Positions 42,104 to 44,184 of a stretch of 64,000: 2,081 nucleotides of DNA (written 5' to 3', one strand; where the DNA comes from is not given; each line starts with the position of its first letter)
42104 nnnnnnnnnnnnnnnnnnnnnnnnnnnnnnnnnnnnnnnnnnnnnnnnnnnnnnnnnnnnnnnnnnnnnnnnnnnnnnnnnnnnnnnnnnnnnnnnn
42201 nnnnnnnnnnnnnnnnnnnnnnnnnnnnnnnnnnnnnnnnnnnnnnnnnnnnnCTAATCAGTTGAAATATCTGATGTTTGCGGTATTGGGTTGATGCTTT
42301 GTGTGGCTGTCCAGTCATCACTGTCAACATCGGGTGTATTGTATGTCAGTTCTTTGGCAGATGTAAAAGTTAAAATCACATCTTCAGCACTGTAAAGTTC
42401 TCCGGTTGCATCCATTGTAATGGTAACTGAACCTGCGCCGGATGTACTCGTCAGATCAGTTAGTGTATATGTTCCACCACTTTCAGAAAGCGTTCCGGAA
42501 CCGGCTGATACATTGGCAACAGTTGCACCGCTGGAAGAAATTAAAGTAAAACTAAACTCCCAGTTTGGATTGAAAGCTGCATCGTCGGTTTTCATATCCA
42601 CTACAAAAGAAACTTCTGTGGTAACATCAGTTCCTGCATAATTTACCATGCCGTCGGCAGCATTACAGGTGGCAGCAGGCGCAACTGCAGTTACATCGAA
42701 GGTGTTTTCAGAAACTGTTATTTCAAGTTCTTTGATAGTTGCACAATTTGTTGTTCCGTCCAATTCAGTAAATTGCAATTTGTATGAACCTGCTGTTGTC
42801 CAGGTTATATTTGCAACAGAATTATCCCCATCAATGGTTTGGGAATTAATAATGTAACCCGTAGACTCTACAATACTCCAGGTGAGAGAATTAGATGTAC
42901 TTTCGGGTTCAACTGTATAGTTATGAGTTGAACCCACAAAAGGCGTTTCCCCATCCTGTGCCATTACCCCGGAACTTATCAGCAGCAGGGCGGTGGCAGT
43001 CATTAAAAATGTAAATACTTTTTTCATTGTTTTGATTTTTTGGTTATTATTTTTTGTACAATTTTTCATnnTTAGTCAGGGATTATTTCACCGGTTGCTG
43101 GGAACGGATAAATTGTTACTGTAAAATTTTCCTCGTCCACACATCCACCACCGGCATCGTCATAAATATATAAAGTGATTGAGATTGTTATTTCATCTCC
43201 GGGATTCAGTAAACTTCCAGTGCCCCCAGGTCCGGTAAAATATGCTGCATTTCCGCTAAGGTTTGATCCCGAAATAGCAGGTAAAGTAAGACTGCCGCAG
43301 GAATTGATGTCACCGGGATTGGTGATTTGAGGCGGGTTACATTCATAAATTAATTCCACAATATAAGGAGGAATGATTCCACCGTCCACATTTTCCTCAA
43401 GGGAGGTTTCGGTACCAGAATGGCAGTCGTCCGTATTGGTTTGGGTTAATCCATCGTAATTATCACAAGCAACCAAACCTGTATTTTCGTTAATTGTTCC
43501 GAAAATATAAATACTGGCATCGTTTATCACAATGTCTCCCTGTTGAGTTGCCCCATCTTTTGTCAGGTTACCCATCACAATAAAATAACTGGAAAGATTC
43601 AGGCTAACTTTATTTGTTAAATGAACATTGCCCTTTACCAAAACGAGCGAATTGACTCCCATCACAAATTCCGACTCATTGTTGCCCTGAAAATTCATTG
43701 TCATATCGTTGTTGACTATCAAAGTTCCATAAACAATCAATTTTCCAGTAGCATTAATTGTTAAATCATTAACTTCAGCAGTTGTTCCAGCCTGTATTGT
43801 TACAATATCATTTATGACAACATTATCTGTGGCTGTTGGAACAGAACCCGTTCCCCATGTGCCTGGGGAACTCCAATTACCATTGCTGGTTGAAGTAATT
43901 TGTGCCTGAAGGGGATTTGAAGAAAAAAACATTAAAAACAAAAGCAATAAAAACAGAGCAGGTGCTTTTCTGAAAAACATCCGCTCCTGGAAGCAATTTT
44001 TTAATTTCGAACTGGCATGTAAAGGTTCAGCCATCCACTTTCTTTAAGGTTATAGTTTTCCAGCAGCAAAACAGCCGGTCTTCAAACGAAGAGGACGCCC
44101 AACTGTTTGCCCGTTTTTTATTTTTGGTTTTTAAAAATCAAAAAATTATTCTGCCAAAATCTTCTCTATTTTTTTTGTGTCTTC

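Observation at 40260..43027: Anchor N-terminus is a built-in copy of the subunit fold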

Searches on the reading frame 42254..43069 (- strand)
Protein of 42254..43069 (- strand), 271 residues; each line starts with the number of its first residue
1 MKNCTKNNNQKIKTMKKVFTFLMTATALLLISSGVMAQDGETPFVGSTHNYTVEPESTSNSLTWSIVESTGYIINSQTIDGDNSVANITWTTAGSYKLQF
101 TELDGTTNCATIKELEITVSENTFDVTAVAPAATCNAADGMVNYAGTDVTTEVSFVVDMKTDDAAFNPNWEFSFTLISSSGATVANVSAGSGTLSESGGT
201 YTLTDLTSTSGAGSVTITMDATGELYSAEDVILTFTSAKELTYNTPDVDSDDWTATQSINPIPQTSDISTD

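Call 3: search_protein_families(library=pfam, proteins=[window:42254-43069:-], max_evalue=0.1)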
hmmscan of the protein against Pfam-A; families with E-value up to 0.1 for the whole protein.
window:42254-43069:- (271 aa): 1 family
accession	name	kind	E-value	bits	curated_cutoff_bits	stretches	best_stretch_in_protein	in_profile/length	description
PF16407.11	PKD_2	-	0.028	15.1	39.2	1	60-146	50-135/157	PKD-like family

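Call 4: search_protein_families(library=ncbifam, proteins=[window:42254-43069:-], max_evalue=0.1)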
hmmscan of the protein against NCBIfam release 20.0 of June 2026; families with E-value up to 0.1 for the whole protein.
window:42254-43069:- (271 aa): 0 families

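Call 36: predict_structure(alignment_id=A1)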
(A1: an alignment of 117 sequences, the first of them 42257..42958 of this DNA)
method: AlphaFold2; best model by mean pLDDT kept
length: 234 residues; sequences in the alignment: 117
mean_pLDDT: 95.7   pTM: 0.81
mean pLDDT of the five models: 95.7, 95.5, 95.4, 95.0, 94.5
residues with pLDDT >= 90: 221; 70-90: 12; 50-70: 1; < 50: 0
segments of 3 or more residues with pLDDT < 50: none
pLDDT, mean of each block of 10 residues (from residue 1): 87 97 97 97 97 97 97 97 94 97 94 98 90 96 96 98 97 95 97 98 94 97 95 92
secondary structure, 60 per line:
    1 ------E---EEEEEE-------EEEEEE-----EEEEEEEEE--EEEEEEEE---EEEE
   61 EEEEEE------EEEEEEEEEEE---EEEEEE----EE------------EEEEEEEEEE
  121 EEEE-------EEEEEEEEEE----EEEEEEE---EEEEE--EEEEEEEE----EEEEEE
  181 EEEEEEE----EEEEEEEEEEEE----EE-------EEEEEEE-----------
elements in order: E11-16 E24-29 E35-43 E46-53 E57-66 E73-83 E87-92 E111-124 E132-141 E146-152 E156-160 E163-170 E175-187 E192-203 E217-223

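Call 40: fold_search(model_id=the predicted structure, library=pdb)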
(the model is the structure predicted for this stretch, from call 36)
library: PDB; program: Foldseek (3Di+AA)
matches with E <= 10: 1446; with E <= 0.001: 43
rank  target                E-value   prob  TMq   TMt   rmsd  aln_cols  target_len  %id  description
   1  8t2v_A                3.5e-05  1.00  0.32  0.12  12.1       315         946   10  Cryo-EM Structures of Full-length Integrin alphaIIbbeta3 in Native Lipids (released 2023-07-26)
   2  9e8a_A                6.5e-05  1.00  0.34  0.12  11.2       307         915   11  Integrin aIIbb3 bent conformation from human platelet membrane crude preparation (released 2025-10-15)
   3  4z23                  1.1e-04  1.00  0.38  0.31  10.6       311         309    8  BspA_C_WT (released 2016-06-29)
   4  3opu_A                1.5e-04  1.00  0.34  0.26  10.3       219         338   10  Crystal structure of the C-terminal domain of Streptococcus mutans surface protein SpaP (released 2011-01-19)
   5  1wda                  1.5e-04  1.00  0.27  0.13  12.1       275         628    9  Crystal structure of human peptidylarginine deiminase type4 (PAD4) in complex with benzoyl-L-arginine amide (released 2004-07-13)
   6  3opu_D                2.2e-04  1.00  0.33  0.24  11.4       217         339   12  Crystal structure of the C-terminal domain of Streptococcus mutans surface protein SpaP (released 2011-01-19)
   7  5dz9                  2.3e-04  1.00  0.32  0.25   7.4       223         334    8  Streptococcus agalactiae AgI/II polypeptide BspA C-terminal domain (Mut) (released 2016-06-22)
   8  4ofq_A                2.5e-04  1.00  0.39  0.30  10.8       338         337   10  Structure of the C-terminal domain of the Streptococcus pyogenes antigen I/II-family protein AspA (released 2014-03-12)
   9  6ew1                  2.5e-04  1.00  0.28  0.24  21.1       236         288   14  Crystal structure of the Filamin A Ig-like domains 3-5 mutant P637Q (released 2018-10-31)
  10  2dw5                  2.6e-04  1.00  0.26  0.13  12.9       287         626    8  Crystal structure of human peptidylarginine deiminase 4 in complex with N-alpha-benzoyl-N5-(2-fluoro-1-iminoethyl)-L-orn (released 2006-10-17)
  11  3fcs_A                2.9e-04  1.00  0.38  0.13  11.3       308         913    9  Structure of complete ectodomain of integrin aIIBb3 (released 2009-01-20)
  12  9ijj_4J               2.9e-04  1.00  0.30  0.12  10.5       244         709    8  In situ structure of the central apparatus in mouse sperm axoneme. (released 2025-06-04)
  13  3opu_C                3.0e-04  1.00  0.35  0.27   8.6       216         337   11  Crystal structure of the C-terminal domain of Streptococcus mutans surface protein SpaP (released 2011-01-19)
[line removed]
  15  4m9p                  3.1e-04  1.00  0.28  0.23  21.5       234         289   14  Crystal structure of the human filamin A Ig-like domains 3-5 (released 2014-02-05)
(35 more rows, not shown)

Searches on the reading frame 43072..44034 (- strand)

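Call 3: search_protein_families(library=pfam, proteins=[window:43072-44034:-], max_evalue=0.1)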
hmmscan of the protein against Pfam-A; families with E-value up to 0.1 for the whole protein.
window:43072-44034:- (320 aa): 1 family
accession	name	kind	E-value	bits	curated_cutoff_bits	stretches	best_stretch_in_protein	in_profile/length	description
PF10162.14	G8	-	0.0019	18.6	22.9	1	59-115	1-53/124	G8 domain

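Call 4: search_protein_families(library=ncbifam, proteins=[window:43072-44034:-], max_evalue=0.1)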
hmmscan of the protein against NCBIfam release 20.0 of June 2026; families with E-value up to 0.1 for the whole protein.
window:43072-44034:- (320 aa): 0 families
